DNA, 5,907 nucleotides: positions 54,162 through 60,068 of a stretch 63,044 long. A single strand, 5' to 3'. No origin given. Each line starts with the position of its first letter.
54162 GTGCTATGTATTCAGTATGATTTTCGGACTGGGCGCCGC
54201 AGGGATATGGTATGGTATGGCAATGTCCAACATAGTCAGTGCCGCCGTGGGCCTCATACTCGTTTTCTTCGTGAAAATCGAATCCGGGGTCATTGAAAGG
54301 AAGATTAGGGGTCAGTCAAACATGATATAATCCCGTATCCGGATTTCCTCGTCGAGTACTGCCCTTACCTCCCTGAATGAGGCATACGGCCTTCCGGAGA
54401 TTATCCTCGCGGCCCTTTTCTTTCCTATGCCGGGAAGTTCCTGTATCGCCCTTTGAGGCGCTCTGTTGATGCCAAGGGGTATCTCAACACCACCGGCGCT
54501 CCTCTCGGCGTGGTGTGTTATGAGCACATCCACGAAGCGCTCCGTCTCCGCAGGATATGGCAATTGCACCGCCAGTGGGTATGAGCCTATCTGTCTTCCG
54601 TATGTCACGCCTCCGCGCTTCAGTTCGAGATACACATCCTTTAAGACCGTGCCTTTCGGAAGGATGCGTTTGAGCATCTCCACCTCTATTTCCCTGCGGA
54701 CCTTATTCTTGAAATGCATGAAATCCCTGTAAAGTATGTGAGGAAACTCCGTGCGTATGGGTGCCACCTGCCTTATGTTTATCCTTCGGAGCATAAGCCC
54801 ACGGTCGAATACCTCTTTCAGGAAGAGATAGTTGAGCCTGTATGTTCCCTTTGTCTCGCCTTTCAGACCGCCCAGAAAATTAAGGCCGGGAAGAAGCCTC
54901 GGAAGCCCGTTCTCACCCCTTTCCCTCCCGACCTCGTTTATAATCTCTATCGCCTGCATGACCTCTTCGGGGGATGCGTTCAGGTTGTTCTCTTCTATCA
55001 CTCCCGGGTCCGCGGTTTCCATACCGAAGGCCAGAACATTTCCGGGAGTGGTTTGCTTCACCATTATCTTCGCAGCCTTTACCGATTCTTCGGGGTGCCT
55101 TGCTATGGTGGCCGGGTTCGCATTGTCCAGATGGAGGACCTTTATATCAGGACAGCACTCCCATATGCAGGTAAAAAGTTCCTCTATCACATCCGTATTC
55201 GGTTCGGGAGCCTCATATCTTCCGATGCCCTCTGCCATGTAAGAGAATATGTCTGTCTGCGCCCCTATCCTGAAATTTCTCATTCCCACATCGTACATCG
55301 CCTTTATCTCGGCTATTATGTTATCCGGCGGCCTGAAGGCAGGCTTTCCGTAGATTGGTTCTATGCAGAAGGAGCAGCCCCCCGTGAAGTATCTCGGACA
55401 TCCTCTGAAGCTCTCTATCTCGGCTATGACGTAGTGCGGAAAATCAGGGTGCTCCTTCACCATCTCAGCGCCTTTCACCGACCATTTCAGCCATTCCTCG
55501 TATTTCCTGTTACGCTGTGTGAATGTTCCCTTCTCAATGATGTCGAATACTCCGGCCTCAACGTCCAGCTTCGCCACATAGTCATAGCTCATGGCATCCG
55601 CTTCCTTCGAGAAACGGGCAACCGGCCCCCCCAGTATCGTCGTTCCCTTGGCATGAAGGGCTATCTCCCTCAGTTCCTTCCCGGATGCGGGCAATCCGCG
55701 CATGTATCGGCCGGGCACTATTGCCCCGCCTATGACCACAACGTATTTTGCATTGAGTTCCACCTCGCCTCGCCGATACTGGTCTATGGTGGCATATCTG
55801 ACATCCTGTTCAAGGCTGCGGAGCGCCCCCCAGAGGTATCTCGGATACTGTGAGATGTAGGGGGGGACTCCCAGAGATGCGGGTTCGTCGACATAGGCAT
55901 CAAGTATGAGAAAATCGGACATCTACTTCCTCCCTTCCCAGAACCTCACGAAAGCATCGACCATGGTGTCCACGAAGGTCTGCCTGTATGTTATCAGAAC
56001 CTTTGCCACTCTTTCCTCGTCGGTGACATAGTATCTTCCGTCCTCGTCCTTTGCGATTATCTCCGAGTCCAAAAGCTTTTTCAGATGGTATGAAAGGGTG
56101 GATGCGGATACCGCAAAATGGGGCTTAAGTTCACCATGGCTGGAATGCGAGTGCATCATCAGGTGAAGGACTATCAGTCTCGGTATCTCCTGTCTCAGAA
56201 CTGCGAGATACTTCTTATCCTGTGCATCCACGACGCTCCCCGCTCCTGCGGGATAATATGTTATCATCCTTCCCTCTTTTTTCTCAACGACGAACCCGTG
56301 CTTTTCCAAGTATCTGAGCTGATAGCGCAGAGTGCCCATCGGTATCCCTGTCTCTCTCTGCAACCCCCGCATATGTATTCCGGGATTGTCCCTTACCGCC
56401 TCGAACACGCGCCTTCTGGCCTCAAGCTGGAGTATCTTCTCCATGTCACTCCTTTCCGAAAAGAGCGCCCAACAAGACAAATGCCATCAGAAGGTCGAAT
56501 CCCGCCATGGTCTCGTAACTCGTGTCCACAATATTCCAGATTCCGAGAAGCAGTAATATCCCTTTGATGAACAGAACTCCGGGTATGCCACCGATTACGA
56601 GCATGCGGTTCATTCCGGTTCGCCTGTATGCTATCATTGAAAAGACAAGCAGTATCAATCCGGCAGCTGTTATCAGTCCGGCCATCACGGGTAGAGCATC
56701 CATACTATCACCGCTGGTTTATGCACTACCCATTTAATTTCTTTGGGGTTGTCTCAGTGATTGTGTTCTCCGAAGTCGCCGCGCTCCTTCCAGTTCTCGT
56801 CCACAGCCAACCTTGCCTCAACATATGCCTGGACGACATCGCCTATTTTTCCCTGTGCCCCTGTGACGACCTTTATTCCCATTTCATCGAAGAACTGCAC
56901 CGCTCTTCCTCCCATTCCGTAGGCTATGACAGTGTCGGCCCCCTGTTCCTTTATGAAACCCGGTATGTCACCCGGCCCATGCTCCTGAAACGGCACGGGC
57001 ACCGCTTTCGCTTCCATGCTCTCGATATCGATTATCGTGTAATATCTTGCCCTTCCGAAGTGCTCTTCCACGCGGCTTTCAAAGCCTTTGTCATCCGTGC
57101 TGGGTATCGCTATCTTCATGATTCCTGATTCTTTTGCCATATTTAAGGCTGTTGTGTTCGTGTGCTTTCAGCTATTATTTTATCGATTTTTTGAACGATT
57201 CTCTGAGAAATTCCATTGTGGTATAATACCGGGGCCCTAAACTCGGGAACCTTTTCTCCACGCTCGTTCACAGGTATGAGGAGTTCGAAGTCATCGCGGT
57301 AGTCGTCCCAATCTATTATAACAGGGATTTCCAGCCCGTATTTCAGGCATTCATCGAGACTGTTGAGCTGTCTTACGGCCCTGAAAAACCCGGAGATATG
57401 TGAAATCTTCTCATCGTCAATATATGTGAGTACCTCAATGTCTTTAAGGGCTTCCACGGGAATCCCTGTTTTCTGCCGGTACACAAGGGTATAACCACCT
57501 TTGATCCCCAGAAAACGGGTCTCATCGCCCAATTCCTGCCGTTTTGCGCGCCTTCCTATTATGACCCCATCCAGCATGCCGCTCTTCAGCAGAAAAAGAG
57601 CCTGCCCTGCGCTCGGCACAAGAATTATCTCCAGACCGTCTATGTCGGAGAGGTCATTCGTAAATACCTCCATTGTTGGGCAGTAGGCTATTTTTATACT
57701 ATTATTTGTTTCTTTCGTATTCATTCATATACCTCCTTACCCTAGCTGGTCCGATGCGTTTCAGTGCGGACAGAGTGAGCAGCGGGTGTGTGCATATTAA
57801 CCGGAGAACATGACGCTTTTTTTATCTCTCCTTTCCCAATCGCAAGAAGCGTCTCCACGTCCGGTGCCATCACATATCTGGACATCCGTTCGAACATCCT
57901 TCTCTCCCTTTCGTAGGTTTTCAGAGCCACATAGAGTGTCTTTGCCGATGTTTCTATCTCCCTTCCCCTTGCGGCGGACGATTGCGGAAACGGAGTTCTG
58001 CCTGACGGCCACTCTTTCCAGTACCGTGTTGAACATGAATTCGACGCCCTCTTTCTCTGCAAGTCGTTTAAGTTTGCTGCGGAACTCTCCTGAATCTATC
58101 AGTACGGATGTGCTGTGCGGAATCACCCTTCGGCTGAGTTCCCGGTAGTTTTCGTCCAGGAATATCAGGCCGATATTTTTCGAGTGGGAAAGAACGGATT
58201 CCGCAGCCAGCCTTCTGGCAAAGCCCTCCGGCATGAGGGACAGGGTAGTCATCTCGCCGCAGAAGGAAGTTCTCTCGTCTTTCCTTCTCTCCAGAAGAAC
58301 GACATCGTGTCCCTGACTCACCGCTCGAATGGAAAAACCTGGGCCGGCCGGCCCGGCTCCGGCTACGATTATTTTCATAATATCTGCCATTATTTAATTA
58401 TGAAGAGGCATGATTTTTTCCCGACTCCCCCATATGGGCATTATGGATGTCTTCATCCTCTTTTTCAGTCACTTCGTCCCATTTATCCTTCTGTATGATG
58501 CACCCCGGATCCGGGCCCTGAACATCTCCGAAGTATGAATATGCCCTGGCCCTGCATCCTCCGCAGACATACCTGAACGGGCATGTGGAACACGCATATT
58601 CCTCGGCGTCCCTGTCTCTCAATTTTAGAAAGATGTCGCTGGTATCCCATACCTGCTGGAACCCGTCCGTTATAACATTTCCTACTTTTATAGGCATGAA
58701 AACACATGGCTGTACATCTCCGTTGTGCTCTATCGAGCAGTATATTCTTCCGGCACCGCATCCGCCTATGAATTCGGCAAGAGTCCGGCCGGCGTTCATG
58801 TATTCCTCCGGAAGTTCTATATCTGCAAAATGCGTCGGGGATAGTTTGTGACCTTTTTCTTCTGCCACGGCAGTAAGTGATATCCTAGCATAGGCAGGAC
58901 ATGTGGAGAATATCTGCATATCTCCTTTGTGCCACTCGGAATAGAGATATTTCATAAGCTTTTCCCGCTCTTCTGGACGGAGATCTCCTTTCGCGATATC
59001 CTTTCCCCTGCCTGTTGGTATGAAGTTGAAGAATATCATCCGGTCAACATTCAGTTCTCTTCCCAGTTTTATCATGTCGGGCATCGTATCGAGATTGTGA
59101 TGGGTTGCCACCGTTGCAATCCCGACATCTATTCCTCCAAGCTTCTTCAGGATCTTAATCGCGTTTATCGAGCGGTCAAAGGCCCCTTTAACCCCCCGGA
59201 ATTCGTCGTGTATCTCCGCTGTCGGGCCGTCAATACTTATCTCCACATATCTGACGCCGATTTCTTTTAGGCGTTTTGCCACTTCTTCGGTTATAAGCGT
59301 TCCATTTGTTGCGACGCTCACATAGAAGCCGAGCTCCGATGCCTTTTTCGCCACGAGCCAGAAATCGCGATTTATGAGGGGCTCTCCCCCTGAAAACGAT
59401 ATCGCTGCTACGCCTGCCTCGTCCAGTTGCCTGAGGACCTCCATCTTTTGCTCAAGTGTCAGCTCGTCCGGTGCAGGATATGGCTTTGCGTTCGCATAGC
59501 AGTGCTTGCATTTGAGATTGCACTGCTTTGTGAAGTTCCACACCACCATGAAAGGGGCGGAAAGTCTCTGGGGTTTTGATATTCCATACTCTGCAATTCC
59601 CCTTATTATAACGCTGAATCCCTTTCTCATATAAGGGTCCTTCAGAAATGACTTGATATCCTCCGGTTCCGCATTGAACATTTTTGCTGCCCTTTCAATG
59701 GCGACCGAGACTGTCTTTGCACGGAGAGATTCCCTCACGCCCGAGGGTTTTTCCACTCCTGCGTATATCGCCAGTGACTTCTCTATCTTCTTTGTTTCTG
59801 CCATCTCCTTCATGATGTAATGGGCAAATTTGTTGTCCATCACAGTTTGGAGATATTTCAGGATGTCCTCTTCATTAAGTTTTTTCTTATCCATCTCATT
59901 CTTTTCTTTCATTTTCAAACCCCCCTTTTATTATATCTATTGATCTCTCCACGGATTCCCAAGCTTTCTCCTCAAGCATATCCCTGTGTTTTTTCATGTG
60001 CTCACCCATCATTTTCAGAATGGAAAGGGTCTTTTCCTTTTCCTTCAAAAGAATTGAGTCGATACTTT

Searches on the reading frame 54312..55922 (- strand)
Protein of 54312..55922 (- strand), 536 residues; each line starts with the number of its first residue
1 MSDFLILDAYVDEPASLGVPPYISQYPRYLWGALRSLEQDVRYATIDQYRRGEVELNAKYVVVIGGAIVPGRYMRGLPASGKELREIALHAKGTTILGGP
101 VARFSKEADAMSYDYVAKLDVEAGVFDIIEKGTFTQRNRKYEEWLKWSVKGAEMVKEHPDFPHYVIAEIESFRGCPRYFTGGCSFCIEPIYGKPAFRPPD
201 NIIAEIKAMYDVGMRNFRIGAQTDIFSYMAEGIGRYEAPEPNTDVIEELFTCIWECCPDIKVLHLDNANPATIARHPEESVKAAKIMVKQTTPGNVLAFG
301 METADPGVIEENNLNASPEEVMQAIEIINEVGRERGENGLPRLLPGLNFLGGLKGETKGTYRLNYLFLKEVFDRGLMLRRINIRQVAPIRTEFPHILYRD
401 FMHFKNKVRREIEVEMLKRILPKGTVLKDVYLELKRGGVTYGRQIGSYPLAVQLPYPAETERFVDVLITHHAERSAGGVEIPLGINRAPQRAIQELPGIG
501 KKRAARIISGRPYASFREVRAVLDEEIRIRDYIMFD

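Call 15: search_protein_families(library=ncbifam, proteins=[window:54312-55922:-], max_evalue=0.00001)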
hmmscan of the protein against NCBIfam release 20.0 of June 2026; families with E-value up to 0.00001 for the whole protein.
window:54312-55922:- (536 aa): 1 family
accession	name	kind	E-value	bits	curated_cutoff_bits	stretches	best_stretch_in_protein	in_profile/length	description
TIGR04013.1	B12_SAM_MJ_1487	hypoth_equivalog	1.5e-08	33.9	251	1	83-332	62-304/382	TIGR04013 family B12-binding domain/radical SAM domain-containing protein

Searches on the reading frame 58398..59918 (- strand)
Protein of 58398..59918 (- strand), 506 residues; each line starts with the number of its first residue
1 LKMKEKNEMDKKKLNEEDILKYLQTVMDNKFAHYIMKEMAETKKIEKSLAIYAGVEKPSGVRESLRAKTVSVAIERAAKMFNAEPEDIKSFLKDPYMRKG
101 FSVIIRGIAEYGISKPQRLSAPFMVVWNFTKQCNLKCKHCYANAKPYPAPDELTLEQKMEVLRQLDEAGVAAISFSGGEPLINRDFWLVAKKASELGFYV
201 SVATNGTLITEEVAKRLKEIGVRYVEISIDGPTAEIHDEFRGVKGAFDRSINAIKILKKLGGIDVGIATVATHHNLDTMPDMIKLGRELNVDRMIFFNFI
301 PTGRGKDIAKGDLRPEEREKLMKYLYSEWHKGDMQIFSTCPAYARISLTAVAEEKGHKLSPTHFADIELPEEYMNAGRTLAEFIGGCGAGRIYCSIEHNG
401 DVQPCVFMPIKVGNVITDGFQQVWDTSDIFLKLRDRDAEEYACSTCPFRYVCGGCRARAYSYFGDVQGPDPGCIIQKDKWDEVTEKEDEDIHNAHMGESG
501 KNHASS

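Call 15: search_protein_families(library=ncbifam, proteins=[window:58398-59918:-], max_evalue=0.00001)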
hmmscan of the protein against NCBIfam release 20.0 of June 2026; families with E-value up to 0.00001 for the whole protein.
window:58398-59918:- (506 aa): 78 families (the best 25 are shown)
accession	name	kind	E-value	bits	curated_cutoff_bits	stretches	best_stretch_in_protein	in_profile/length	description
TIGR04545.1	rSAM_ahbD_hemeb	equivalog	7e-84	282.1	500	1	124-475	1-337/339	heme b synthase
TIGR04053.2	TIGR04053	equivalog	5.9e-81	272.5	395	1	121-475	6-364/366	TIGR04053 family radical SAM/SPASM domain-containing protein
TIGR04055.1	rSAM_NirJ2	equivalog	1.2e-68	232.1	500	2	124-347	1-223/326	putative heme d1 biosynthesis radical SAM protein NirJ2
TIGR04051.1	rSAM_NirJ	equivalog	1e-66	225.4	515.45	1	124-478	3-351/354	heme d1 biosynthesis radical SAM protein NirJ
TIGR04303.1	GeoRSP_rSAM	equivalog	1.9e-61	208.4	400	2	119-322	1-201/325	GeoRSP system radical SAM/SPASM protein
TIGR04347.1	pseudo_SAM_Halo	equivalog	2.2e-60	205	525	1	124-478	39-388/390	TIGR04347 family pseudo-SAM/SPASM protein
TIGR04546.1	rSAM_ahbC_deAc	equivalog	4.4e-60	203.5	650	1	124-478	40-388/390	12,18-didecarboxysiroheme deacetylase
TIGR04054.1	rSAM_NirJ1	equivalog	2.9e-57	194.1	650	1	124-477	37-384/387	putative heme d1 biosynthesis radical SAM protein NirJ1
TIGR03962.1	mycofact_rSAM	equivalog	4.6e-51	174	265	2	118-326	7-213/339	mycofactocin radical SAM maturase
NF050035.1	rSAM_WgK_link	exception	3e-49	168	650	2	120-307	6-192/367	radical SAM/SPASM peptide maturase WgkB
TIGR02109.1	PQQ_syn_pqqE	equivalog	9.1e-42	143.3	381.35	2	119-294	3-177/358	pyrroloquinoline quinone biosynthesis protein PqqE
NF045574.1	sacti_mat_StsB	exception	1.4e-37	129.7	625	1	124-307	97-277/466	StsB family radical SAM/SPASM domain sactipeptide maturase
TIGR04340.1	rSAM_ACGX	hypoth_equivalog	4.7e-37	128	400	1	123-474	3-338/341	radical SAM/SPASM domain protein, ACGX system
TIGR04250.1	SCM_rSAM_ScmE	equivalog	4.3e-34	118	400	1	127-475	7-347/358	SynChlorMet cassette radical SAM/SPASM protein ScmE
TIGR04163.1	rSAM_cobopep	equivalog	2.1e-33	115.8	375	1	124-478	65-410/428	peptide-modifying radical SAM enzyme CbpB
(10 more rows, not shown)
